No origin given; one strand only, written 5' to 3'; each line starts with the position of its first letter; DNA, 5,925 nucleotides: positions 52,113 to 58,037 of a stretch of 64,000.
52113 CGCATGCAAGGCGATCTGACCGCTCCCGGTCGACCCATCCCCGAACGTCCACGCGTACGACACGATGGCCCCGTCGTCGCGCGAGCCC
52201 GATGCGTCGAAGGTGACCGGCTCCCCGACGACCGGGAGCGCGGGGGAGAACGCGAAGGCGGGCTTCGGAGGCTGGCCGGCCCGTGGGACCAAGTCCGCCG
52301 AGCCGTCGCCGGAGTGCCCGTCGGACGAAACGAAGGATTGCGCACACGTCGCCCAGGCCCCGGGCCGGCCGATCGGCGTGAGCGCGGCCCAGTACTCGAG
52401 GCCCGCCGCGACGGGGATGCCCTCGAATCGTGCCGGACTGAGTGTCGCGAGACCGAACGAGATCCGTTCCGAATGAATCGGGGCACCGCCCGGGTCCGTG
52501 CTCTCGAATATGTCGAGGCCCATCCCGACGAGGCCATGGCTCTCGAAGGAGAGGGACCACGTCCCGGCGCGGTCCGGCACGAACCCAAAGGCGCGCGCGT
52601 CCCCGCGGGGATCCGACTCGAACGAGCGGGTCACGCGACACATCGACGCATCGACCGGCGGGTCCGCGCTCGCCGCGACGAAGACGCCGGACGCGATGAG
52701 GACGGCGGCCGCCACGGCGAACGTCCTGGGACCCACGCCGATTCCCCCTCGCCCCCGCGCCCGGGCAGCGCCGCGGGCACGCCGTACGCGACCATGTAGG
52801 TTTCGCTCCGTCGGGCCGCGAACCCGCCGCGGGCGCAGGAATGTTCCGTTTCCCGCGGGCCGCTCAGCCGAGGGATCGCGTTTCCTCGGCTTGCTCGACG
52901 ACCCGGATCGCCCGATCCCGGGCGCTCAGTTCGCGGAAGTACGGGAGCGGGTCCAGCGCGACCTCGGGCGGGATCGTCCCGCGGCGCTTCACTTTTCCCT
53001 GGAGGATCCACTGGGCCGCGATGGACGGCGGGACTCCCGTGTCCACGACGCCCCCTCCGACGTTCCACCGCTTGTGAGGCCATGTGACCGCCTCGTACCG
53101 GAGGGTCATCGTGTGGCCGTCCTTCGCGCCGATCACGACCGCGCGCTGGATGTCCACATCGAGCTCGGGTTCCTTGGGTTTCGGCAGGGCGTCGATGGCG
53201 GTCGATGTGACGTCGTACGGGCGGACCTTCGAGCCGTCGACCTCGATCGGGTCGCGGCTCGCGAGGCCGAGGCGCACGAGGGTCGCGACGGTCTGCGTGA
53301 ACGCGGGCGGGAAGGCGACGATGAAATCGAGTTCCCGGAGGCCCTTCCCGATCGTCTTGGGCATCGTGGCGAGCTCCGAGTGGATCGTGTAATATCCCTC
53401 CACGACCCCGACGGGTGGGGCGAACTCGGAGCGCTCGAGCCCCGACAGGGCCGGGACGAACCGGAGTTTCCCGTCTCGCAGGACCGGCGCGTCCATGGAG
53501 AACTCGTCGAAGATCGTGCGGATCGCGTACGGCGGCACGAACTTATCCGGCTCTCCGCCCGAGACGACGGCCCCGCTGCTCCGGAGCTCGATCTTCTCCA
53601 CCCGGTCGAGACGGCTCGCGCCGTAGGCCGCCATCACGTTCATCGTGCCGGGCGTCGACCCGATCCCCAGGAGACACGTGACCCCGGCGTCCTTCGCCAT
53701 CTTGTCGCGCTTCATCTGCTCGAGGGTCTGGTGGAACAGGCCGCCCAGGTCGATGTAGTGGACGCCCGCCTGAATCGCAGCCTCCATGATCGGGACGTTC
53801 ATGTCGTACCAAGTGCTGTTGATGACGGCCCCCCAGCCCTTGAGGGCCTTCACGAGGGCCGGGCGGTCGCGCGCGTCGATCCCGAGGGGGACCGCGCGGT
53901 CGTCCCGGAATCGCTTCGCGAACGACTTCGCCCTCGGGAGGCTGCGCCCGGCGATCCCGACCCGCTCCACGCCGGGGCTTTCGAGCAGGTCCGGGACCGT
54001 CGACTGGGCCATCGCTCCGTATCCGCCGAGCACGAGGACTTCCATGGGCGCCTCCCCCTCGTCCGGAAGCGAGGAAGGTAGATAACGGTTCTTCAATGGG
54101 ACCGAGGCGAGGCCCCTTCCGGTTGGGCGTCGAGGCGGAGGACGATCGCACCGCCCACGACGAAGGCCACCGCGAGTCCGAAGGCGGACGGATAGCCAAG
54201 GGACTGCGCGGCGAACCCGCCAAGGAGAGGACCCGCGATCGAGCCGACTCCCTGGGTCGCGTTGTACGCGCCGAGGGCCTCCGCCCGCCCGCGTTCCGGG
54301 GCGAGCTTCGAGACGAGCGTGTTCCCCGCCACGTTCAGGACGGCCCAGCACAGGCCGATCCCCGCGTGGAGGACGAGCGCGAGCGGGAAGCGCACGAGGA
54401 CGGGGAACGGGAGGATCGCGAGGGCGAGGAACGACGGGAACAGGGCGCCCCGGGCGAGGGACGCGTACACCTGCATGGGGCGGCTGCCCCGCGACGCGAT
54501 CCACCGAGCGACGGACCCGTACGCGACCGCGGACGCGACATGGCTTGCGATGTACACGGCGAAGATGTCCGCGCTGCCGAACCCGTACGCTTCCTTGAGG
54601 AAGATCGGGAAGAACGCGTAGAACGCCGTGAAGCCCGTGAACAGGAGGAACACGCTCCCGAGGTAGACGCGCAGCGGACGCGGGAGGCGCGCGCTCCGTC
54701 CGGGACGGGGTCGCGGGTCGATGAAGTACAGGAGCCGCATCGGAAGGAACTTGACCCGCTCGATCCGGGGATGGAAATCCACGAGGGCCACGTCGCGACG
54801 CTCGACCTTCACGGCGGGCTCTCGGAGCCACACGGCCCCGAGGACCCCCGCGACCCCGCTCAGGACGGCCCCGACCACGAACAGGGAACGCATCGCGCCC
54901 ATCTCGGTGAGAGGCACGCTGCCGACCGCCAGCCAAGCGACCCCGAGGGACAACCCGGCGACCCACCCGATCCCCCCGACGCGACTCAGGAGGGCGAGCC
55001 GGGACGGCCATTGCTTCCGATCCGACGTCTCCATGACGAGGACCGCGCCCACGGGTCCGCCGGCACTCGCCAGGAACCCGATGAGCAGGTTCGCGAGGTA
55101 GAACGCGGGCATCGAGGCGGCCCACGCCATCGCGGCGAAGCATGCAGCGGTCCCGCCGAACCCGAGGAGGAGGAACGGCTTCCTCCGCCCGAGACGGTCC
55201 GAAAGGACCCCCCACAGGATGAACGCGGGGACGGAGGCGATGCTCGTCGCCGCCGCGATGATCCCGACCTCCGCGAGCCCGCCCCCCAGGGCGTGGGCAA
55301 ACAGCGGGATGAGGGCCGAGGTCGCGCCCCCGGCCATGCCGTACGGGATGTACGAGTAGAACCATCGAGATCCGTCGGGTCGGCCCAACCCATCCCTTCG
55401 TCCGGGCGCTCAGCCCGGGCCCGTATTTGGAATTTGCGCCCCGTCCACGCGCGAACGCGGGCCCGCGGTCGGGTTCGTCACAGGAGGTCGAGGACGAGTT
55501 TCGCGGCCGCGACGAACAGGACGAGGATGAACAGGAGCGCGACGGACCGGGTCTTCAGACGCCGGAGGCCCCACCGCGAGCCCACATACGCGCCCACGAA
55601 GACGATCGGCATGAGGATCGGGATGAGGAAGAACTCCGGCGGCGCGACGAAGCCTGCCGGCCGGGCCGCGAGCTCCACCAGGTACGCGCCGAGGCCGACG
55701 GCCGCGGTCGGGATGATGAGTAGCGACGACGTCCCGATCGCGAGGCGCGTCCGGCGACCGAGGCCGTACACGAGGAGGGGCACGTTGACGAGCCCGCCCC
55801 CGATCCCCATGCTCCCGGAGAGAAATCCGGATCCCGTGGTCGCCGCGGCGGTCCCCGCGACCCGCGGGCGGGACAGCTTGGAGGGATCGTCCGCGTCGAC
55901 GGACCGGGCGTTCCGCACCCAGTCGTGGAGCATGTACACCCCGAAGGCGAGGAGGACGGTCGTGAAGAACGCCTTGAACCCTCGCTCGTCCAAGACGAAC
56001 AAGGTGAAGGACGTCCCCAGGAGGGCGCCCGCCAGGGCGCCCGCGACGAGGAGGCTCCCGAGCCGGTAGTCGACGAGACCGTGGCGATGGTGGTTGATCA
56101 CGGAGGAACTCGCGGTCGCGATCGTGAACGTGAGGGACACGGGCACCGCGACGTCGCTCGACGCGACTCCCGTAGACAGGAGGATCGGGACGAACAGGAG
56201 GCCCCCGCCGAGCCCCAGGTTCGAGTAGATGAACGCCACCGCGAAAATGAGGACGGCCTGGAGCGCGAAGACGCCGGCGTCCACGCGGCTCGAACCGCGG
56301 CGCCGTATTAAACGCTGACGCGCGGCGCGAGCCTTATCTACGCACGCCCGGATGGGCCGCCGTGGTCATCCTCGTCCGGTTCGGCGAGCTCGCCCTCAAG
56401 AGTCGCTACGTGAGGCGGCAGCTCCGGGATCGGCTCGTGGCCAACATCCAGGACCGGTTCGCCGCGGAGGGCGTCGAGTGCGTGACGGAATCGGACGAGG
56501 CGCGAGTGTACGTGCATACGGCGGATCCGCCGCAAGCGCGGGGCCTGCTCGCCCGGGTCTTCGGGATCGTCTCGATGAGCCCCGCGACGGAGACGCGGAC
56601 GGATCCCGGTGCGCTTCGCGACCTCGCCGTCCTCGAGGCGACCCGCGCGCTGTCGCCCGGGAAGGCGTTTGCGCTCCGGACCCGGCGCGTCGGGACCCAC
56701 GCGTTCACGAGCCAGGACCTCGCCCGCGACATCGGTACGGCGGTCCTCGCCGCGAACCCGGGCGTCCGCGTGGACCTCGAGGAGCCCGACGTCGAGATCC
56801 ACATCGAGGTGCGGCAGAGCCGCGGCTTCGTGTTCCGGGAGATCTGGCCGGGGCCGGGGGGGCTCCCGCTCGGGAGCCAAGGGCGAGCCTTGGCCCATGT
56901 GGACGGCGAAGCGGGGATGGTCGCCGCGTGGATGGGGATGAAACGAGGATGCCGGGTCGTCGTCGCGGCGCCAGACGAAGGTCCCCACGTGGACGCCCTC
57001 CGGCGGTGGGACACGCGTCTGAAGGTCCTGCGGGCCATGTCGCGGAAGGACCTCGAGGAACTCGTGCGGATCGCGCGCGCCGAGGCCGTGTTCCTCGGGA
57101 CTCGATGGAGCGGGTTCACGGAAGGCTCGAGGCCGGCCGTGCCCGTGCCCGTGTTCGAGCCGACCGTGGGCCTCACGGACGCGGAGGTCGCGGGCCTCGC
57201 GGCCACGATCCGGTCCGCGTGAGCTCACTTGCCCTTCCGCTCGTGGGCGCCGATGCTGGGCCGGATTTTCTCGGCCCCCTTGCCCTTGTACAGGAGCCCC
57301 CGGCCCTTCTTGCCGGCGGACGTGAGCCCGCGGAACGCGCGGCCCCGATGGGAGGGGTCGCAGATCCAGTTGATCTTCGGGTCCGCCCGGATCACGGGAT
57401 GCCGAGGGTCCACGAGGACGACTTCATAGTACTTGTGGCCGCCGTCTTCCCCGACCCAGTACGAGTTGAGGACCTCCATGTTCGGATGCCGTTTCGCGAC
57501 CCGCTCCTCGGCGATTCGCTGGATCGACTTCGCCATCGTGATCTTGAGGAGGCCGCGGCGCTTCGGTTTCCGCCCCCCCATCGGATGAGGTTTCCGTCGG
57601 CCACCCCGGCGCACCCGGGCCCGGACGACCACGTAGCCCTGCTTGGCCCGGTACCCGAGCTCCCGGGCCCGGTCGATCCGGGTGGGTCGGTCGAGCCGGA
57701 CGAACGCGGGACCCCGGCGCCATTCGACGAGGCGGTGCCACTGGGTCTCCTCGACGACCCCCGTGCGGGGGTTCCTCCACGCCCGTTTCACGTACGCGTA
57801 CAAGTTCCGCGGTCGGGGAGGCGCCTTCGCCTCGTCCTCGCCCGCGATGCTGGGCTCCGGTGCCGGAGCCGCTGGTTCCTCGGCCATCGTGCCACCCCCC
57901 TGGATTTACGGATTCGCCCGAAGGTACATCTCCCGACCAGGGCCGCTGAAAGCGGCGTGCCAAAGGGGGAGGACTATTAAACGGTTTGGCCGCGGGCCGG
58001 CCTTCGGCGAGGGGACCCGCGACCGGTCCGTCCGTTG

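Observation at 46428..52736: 2102-aa protein with about 17 near-identical tandem PKD domains; repeat array liable to expansion, contraction or assembly collapse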

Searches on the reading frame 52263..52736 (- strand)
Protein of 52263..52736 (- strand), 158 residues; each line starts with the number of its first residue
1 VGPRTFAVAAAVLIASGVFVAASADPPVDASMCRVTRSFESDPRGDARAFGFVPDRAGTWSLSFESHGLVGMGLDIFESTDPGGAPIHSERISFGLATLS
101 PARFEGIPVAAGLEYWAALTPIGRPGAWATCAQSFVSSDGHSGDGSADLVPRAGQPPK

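Call 14: search_protein_families(library=pfam, proteins=[window:52263-52736:-], max_evalue=0.01)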
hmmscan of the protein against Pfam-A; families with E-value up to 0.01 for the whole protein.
window:52263-52736:- (158 aa): 0 families

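Call 25: search_protein_families(library=ncbifam, proteins=[window:52263-52736:-], max_evalue=0.01)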
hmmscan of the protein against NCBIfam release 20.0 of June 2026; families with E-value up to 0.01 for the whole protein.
window:52263-52736:- (158 aa): 0 families

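Call 63: find_homologous_proteins(query=window:52263-52664:-, max_evalue=0.01)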
Query window:52263-52664:-: 27 candidates shared short words with the query, none scored E <= 0.01.

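Call 71: predict_structure(alignment_id=A3)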
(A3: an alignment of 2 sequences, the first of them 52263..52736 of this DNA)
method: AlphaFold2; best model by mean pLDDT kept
length: 158 residues; sequences in the alignment: 2
mean_pLDDT: 41.4   pTM: 0.40
mean pLDDT of the five models: 41.4, 40.2, 38.7, 36.5, 30.8
residues with pLDDT >= 90: 0; 70-90: 0; 50-70: 50; < 50: 108
segments of 3 or more residues with pLDDT < 50: 1-56, 58-60, 65-68, 96-103, 124-158
pLDDT, mean of each block of 10 residues (from residue 1): 23 23 30 32 33 48 51 62 63 51 52 57 46 32 29 27
secondary structure, 60 per line:
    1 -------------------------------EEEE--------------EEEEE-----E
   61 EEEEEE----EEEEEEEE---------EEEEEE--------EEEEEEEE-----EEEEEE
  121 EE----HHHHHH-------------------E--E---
elements in order: E32-35 E50-54 E60-66 E71-78 E88-93 E102-109 E115-122 H127-132

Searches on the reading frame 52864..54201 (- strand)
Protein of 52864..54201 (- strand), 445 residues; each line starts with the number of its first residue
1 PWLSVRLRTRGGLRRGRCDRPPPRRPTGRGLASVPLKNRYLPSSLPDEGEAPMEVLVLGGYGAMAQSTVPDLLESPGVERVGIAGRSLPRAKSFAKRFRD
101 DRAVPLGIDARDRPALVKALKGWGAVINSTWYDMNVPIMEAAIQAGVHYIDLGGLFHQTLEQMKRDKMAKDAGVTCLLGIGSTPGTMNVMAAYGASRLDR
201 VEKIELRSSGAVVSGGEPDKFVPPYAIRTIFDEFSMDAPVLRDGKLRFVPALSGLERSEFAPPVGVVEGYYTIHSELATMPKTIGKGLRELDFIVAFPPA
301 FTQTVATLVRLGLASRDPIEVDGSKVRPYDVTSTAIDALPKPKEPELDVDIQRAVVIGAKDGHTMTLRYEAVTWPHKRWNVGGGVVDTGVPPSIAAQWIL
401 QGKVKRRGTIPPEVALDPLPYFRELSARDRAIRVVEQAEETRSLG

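Call 14: search_protein_families(library=pfam, proteins=[window:52864-54201:-], max_evalue=0.01)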
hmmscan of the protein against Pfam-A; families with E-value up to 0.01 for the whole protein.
window:52864-54201:- (445 aa): 3 families
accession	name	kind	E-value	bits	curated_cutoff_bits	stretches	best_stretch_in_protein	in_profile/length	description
PF03435.24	Sacchrp_dh_NADP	-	6.4e-19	69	25.1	1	55-177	1-129/129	Saccharopine dehydrogenase NADP binding domain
PF16653.10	Sacchrp_dh_C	-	7.9e-17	62.7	31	1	181-427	1-262/265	Saccharopine dehydrogenase C-terminal domain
PF01488.26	Shikimate_DH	-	0.00011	22.7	24.3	1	55-102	15-60/138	Shikimate / quinate 5-dehydrogenase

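Call 73: search_protein_families(library=ncbifam, proteins=[window:52864-54201:-], max_evalue=0.00001)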
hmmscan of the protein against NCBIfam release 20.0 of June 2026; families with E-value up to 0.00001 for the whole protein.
window:52864-54201:- (445 aa): 1 family
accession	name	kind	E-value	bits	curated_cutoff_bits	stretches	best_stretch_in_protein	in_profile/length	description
NF043000.1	carsnrspmd_synth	equivalog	1.6e-12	47.4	800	1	108-412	64-379/405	carboxynorspermidine synthase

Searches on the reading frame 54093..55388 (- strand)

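Call 34: search_protein_families(library=pfam, proteins=[window:54093-55388:-], max_evalue=0.001)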
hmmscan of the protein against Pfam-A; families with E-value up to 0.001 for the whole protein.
window:54093-55388:- (431 aa): 3 families
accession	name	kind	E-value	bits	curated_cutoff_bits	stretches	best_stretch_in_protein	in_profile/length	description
PF07690.21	MFS_1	-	4.4e-47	161.1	33.4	2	12-377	4-337/347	Major Facilitator Superfamily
PF12832.13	MFS_1_like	-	2.9e-12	46.8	25.2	1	33-402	28-370/373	MFS_1 like family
PF01306.25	LacY_symp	-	0.00043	19.6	24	0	36-73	40-77/413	LacY proton/sugar symporter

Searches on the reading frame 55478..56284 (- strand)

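Call 14: search_protein_families(library=pfam, proteins=[window:55478-56284:-], max_evalue=0.01)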
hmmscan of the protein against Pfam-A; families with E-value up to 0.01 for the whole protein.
window:55478-56284:- (268 aa): 1 family
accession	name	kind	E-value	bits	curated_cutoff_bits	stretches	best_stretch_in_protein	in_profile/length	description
PF01925.25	TauE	-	2.5e-43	148.9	32.6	1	11-263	3-237/237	Sulfite exporter TauE/SafE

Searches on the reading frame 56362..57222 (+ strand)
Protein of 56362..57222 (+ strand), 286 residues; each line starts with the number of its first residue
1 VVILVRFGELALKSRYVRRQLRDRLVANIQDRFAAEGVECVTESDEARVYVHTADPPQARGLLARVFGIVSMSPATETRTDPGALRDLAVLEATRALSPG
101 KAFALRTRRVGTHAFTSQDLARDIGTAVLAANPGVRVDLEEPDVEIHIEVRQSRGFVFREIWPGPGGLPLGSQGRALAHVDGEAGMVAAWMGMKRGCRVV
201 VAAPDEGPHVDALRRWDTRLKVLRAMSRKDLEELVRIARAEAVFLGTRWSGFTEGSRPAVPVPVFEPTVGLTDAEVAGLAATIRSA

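Call 34: search_protein_families(library=pfam, proteins=[window:56362-57222:+], max_evalue=0.001)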
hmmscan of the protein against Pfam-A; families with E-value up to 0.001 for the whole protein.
window:56362-57222:+ (286 aa): 2 families
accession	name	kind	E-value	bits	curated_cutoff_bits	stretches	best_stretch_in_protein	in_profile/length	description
PF22025.1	ThiI_fer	-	1.1e-12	48.6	25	1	2-73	1-72/72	ThiI ferredoxin-like domain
PF02926.22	THUMP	-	4.2e-11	43.5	20.6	1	97-156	20-80/84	THUMP domain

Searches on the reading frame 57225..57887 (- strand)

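Call 34: search_protein_families(library=pfam, proteins=[window:57225-57887:-], max_evalue=0.001)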
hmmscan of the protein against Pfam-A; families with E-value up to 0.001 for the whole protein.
window:57225-57887:- (220 aa): 1 family
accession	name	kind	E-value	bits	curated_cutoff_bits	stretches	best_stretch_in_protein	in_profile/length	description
PF00827.22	Ribosomal_L15e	-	2.6e-83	278.8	27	1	29-214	2-190/191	Ribosomal L15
